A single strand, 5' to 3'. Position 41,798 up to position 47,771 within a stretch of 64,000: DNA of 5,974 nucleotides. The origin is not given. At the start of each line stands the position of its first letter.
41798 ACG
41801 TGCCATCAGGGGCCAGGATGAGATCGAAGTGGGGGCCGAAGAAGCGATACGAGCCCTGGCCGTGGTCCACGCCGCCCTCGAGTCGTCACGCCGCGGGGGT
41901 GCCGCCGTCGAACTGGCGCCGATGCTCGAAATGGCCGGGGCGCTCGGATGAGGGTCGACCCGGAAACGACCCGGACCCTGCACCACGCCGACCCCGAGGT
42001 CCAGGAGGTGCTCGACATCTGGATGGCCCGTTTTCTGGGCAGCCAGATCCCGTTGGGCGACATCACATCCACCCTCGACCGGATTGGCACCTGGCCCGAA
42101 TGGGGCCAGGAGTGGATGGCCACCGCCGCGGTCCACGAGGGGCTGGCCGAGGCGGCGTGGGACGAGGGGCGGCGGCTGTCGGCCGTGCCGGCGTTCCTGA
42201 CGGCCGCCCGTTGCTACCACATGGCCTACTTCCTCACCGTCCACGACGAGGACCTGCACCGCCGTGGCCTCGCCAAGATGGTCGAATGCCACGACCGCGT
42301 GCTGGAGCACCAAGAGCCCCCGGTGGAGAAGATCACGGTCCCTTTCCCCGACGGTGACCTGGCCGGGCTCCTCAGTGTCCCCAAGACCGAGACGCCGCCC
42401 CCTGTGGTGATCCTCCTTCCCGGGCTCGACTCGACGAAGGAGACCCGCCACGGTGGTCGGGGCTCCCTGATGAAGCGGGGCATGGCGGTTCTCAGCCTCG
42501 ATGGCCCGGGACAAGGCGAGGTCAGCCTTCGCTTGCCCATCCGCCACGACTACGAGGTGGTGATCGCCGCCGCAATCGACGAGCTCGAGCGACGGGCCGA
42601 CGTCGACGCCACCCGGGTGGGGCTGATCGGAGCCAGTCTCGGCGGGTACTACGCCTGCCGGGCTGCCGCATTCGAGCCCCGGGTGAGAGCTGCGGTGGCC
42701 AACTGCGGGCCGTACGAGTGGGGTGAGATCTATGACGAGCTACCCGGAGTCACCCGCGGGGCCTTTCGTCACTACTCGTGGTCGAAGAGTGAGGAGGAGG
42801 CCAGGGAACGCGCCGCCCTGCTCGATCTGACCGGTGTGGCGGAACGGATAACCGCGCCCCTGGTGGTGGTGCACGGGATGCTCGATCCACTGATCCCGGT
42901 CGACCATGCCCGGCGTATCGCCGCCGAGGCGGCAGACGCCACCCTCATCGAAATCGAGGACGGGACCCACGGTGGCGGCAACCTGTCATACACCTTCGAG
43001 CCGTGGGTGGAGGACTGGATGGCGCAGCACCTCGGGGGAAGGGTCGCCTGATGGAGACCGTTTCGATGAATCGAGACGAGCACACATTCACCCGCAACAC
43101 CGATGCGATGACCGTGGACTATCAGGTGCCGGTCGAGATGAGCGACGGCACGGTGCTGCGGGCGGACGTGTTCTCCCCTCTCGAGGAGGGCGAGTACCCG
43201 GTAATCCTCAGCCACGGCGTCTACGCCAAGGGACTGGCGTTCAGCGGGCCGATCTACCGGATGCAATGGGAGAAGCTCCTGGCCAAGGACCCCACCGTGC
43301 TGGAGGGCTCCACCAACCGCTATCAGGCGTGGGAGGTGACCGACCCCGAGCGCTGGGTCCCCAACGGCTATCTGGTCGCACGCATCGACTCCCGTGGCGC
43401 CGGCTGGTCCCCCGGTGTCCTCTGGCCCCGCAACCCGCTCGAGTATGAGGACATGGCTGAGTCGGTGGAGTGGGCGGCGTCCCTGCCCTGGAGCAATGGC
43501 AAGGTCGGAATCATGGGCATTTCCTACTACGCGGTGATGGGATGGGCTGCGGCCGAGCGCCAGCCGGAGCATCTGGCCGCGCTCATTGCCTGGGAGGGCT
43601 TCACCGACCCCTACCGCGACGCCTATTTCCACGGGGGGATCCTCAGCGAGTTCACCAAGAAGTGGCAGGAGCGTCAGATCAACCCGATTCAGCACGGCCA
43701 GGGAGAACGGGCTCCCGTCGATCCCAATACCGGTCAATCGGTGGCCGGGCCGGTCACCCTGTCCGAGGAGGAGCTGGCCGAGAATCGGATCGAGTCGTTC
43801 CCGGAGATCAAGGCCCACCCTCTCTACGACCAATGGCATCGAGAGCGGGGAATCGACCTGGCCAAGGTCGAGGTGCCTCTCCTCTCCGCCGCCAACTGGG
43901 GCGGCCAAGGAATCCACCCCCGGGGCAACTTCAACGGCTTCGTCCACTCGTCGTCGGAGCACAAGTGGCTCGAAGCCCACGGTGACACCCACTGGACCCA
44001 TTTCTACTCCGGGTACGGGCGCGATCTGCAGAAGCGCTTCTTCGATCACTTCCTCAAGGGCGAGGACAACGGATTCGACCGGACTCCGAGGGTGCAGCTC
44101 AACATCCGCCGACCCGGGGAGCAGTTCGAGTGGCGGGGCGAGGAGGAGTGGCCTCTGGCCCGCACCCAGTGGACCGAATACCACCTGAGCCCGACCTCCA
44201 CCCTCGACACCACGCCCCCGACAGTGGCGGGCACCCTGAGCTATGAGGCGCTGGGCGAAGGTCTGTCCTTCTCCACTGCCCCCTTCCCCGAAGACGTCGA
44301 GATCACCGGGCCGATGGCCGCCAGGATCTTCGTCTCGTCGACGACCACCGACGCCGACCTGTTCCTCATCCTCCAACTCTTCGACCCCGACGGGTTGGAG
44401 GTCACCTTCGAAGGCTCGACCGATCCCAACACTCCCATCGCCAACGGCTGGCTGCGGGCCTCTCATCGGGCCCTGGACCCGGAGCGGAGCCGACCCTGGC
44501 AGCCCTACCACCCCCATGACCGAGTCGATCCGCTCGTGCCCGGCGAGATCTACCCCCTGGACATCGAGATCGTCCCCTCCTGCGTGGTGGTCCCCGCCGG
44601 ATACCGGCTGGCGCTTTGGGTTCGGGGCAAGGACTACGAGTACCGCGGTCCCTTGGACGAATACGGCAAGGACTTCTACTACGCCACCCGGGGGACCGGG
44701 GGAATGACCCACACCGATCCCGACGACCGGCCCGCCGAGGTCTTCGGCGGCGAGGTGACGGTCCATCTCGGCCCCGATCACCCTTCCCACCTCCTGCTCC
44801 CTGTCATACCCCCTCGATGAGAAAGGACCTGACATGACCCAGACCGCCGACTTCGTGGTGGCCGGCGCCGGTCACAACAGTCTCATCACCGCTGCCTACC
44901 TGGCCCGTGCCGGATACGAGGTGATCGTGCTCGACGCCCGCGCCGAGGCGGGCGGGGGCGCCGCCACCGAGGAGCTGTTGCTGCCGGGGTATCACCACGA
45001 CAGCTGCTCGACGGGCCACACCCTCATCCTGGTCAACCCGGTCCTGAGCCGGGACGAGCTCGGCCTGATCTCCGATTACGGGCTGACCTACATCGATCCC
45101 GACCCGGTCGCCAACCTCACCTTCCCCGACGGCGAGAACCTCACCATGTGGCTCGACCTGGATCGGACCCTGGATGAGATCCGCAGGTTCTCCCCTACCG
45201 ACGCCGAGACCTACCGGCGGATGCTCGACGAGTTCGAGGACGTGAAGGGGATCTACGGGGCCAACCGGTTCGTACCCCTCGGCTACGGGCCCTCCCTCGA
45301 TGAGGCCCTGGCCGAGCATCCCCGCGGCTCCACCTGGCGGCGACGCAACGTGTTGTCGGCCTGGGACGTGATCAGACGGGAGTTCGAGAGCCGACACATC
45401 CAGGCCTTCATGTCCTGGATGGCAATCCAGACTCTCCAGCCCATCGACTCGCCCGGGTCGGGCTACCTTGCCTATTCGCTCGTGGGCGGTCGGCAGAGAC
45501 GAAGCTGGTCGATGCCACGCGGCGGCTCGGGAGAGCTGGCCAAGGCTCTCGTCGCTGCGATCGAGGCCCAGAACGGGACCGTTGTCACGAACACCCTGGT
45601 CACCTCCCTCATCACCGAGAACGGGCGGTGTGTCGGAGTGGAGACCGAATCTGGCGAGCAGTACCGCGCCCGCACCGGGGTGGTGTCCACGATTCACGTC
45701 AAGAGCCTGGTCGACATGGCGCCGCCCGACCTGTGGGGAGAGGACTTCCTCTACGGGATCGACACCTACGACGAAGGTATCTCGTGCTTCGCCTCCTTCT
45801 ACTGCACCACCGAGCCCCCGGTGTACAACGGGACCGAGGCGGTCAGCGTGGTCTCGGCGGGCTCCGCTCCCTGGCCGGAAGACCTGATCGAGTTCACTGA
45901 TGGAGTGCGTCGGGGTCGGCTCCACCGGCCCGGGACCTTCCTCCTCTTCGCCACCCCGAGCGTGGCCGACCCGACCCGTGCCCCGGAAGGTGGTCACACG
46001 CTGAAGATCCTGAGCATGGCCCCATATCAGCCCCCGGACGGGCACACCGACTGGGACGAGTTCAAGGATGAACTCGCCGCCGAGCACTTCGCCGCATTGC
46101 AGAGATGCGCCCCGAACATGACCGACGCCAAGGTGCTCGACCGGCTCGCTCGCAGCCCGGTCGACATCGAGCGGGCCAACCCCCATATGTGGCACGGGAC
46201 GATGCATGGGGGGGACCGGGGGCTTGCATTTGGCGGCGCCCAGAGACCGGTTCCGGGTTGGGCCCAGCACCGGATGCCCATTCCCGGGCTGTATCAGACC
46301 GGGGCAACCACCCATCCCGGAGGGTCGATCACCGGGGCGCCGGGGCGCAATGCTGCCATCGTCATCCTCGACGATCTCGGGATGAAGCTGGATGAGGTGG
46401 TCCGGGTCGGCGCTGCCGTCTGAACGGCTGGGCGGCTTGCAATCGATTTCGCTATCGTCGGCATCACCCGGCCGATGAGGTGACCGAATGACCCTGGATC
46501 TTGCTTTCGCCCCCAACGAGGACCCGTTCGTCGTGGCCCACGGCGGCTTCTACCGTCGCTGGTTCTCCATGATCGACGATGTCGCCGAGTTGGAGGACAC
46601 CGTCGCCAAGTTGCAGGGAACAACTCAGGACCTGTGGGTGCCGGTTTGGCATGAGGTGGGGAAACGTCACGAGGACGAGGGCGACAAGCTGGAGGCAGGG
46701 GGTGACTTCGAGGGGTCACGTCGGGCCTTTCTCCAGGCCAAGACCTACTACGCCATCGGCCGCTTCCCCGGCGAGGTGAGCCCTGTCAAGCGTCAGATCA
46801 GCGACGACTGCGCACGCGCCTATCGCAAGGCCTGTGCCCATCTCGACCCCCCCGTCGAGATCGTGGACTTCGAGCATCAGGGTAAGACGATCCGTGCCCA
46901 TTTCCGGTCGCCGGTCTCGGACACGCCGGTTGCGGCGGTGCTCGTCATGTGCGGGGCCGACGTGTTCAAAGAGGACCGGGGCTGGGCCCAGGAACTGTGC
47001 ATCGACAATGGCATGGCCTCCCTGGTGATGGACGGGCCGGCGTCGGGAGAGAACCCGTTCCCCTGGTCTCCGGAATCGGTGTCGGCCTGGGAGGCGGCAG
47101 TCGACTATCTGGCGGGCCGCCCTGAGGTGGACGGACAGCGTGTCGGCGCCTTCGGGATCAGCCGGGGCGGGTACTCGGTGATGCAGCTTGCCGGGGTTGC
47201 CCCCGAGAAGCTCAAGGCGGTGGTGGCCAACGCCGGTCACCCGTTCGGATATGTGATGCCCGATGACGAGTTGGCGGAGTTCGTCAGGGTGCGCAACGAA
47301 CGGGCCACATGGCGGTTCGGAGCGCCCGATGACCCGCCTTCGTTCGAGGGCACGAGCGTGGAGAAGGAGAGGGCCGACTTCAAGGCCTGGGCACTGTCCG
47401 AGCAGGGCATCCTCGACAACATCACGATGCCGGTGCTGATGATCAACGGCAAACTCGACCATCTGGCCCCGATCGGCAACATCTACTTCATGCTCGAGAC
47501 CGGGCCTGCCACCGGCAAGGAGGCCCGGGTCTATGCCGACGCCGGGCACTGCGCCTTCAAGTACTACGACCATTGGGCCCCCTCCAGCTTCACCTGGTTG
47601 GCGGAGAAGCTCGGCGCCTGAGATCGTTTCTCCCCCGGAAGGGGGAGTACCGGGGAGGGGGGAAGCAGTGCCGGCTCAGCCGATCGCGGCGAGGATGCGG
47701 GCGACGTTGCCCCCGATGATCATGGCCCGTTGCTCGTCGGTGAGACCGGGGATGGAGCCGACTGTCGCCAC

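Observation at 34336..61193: One LacI-type palindrome (about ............) recurs in eight promoter gaps and links about 30 kb of hydrolase, oxidoreductase and transporter genes into a single cryptic regulon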

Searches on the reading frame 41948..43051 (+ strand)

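Call 7: search_protein_families(library=pfam, proteins=[window:41948-43051:+])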
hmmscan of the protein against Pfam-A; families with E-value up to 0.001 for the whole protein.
window:41948-43051:+ (367 aa): 8 families
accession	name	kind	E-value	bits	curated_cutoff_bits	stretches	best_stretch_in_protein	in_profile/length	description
PF06500.17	FrsA-like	-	1.3e-18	67.5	22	1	51-254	96-297/414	Esterase FrsA-like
PF00326.27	Peptidase_S9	-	4.1e-11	43.2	22.6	1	176-329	12-171/213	Prolyl oligopeptidase family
PF00561.26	Abhydrolase_1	-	3.7e-10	40.3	25.8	1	152-262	1-113/245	alpha/beta hydrolase fold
PF12146.15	Hydrolase_4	-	2.5e-08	34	27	0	153-260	6-114/239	Serine aminopeptidase, S33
PF12697.13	Abhydrolase_6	-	9e-08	33.5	26.3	1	175-343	24-205/217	Alpha/beta hydrolase family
PF01738.24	DLH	-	4.6e-05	23.5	21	1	207-329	82-170/217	Dienelactone hydrolase family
PF05448.18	AXE1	-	0.00019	20.8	21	0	214-253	168-207/321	Acetyl xylan esterase (AXE1)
PF00756.26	Esterase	-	0.00043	20.6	22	0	211-360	104-247/251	Putative esterase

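Call 39: search_protein_families(library=ncbifam, proteins=[window:41948-43051:+], max_evalue=0.00001)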
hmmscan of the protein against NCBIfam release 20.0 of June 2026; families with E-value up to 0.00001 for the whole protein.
window:41948-43051:+ (367 aa): 6 families
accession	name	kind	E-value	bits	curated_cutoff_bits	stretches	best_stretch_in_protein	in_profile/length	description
NF003460.0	PRK05077.1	equivalog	6.6e-22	77.8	477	1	51-255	96-298/414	esterase FrsA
NF051488.1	bifunc_PcaDC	exception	4.9e-11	42.4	390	0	291-341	182-232/375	bifunctional 3-oxoadipate enol-lactonase/4-carboxymuconolactone decarboxylase PcaDC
TIGR02427.1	protocat_pcaD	equivalog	1.7e-08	34.2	255.85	0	292-341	183-232/251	3-oxoadipate enol-lactonase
NF050058.1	e_dPHAscl_type1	hypoth_equivalog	1.1e-07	31.6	150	1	205-336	87-212/276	extracellular catalytic domain type 1 short-chain-length polyhydroxyalkanoate depolymerase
NF033523.0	lasso_peptidase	equivalog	1.8e-06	27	400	1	202-306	474-579/638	Atxe2 family lasso peptide isopeptidase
NF047920.1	lactonase_UilS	equivalog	5.1e-06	26.4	400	0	138-252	11-128/285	UilS family quorum-quenching N-acyl-homoserine lactonase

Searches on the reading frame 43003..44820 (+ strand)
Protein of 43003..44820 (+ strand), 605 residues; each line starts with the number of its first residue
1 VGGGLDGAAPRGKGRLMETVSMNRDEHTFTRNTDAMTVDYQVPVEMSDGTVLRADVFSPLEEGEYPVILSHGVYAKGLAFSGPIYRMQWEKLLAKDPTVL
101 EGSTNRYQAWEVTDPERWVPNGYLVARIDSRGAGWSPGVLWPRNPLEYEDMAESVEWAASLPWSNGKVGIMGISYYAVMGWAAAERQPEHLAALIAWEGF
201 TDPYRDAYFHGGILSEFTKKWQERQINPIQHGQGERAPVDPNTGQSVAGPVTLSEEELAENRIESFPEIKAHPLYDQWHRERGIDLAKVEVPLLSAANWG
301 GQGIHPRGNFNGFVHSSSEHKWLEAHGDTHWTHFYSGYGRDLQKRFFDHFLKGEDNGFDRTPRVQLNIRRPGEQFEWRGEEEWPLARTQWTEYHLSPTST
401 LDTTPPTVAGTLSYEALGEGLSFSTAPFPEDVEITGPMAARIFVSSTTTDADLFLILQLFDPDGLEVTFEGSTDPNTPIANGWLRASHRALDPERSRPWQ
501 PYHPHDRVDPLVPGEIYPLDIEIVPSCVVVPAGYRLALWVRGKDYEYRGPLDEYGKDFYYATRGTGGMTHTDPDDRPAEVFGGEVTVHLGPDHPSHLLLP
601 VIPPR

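Call 7: search_protein_families(library=pfam, proteins=[window:43003-44820:+])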
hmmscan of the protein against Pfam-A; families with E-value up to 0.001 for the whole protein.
window:43003-44820:+ (605 aa): 4 families
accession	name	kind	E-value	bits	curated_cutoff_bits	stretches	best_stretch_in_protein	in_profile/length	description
PF08530.16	PepX_C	-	1.4e-39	136.7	22.5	1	356-597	1-216/217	X-Pro dipeptidyl-peptidase C-terminal non-catalytic domain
PF02129.25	Peptidase_S15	-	1.5e-37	130.2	23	1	48-334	1-261/262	X-Pro dipeptidyl-peptidase (S15 family)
PF00326.27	Peptidase_S9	-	5.9e-05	23.1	22.6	1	121-231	13-125/213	Prolyl oligopeptidase family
PF00561.26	Abhydrolase_1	-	0.00014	22.1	25.8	1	121-199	26-102/245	alpha/beta hydrolase fold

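Call 39: search_protein_families(library=ncbifam, proteins=[window:43003-44820:+], max_evalue=0.00001)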
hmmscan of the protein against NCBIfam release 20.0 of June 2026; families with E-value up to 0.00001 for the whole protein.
window:43003-44820:+ (605 aa): 3 families
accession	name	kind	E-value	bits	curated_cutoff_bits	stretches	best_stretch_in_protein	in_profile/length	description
TIGR00976.1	CocE_NonD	subfamily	1.1e-73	249.2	66.3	2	44-402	1-351/550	CocE/NonD family hydrolase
NF003780.0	PRK05371.1-1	subfamily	2.8e-15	55.8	642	1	322-547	342-559/594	Xaa-Pro dipeptidyl-peptidase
NF003782.0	PRK05371.1-3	subfamily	7.2e-06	24.6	711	0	162-216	255-308/648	Xaa-Pro dipeptidyl-peptidase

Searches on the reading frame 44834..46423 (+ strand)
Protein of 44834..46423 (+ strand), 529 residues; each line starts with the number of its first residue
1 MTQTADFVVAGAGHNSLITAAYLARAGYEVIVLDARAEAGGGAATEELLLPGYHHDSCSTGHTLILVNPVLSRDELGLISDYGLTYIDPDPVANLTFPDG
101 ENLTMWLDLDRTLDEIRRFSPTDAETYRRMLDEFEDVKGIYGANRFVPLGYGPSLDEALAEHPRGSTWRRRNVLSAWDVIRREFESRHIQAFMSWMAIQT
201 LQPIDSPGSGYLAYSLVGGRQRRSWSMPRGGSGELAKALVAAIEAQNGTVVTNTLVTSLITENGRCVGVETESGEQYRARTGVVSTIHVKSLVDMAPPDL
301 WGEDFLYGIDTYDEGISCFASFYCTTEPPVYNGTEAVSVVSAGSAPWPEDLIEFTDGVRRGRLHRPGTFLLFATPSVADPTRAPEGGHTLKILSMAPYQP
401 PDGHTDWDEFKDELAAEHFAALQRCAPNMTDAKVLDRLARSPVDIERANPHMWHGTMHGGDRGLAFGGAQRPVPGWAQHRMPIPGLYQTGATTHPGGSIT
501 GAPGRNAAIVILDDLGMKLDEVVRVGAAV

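Call 7: search_protein_families(library=pfam, proteins=[window:44834-46423:+])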
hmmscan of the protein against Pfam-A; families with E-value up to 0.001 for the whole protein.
window:44834-46423:+ (529 aa): 5 families
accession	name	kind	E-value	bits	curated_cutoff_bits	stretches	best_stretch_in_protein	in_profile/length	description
PF01593.30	Amino_oxidase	-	5.5e-14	52.7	19.8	1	17-502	4-431/443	Flavin containing amine oxidoreductase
PF01266.30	DAO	-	1.8e-12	47.9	27.9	2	6-43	1-38/353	FAD dependent oxidoreductase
PF13450.12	NAD_binding_8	-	6.3e-09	36.4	21.9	1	9-60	1-50/68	NAD(P)-binding Rossmann-like domain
PF00890.30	FAD_binding_2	-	0.00012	21.9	20.4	0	212-284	112-198/414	FAD binding domain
PF01946.23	Thi4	-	0.00092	18.9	26.2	0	5-44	18-58/235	Thi4 family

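Call 39: search_protein_families(library=ncbifam, proteins=[window:44834-46423:+], max_evalue=0.00001)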
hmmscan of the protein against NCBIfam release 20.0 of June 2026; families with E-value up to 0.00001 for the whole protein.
window:44834-46423:+ (529 aa): 10 families
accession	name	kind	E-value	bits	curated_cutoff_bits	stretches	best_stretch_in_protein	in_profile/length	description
NF045689.1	BCarotKetCrtO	equivalog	6.5e-69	232.9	1000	3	3-136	2-135/563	beta-carotene ketolase CrtO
TIGR02734.1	crtI_fam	subfamily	4.1e-31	108.2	238.1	1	8-501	2-476/504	phytoene desaturase family protein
NF045637.1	carotdesatCrtDProt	equivalog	4.4e-20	71.7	580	1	8-284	2-273/485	1-hydroxycarotenoid 3,4-desaturase CrtD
TIGR02730.1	carot_isom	equivalog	3e-14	52.7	586.9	1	6-284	2-280/493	carotenoid isomerase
NF005560.0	PRK07233.1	equivalog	1.6e-12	47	252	1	229-298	195-262/435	hypothetical protein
NF058655.1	CrtID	equivalog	2.2e-11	43.3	640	1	8-280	2-266/478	bifunctional phytoene desaturase/3,4-desaturase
TIGR02733.1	desat_CrtD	equivalog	2.5e-08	33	549.7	0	6-45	3-42/492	C-3',4' desaturase CrtD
NF005547.0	PRK07208.1-3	equivalog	6.7e-08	31.7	380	0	221-298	195-273/465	hypothetical protein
NF005548.0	PRK07208.1-4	equivalog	6e-07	28.4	389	0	226-296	205-278/488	hypothetical protein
NF009478.0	PRK12844.1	equivalog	3.1e-06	25.8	789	0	3-45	7-49/559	3-ketosteroid-delta-1-dehydrogenase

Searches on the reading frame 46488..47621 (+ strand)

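Call 8: search_protein_families(library=pfam, proteins=[window:46488-47621:+])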
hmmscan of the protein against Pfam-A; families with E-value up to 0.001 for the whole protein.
window:46488-47621:+ (377 aa): 7 families
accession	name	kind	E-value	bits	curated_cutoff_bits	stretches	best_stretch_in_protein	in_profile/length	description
PF06500.17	FrsA-like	-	1.5e-14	54.1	22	1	35-330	85-372/414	Esterase FrsA-like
PF00561.26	Abhydrolase_1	-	4.1e-10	40.2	25.8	1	174-271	26-118/245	alpha/beta hydrolase fold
PF00326.27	Peptidase_S9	-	2.8e-08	33.9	22.6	1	203-376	50-211/213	Prolyl oligopeptidase family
PF01738.24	DLH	-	2.1e-05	24.6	21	1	199-261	79-135/217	Dienelactone hydrolase family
PF02129.25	Peptidase_S15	-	4.7e-05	23.7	23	1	194-250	73-128/262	X-Pro dipeptidyl-peptidase (S15 family)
PF08840.17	BAAT_C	-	6.7e-05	23.5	20.9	1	201-251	6-55/210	BAAT / Acyl-CoA thioester hydrolase C terminal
PF12146.15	Hydrolase_4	-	0.00071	19.4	27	0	310-356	188-234/239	Serine aminopeptidase, S33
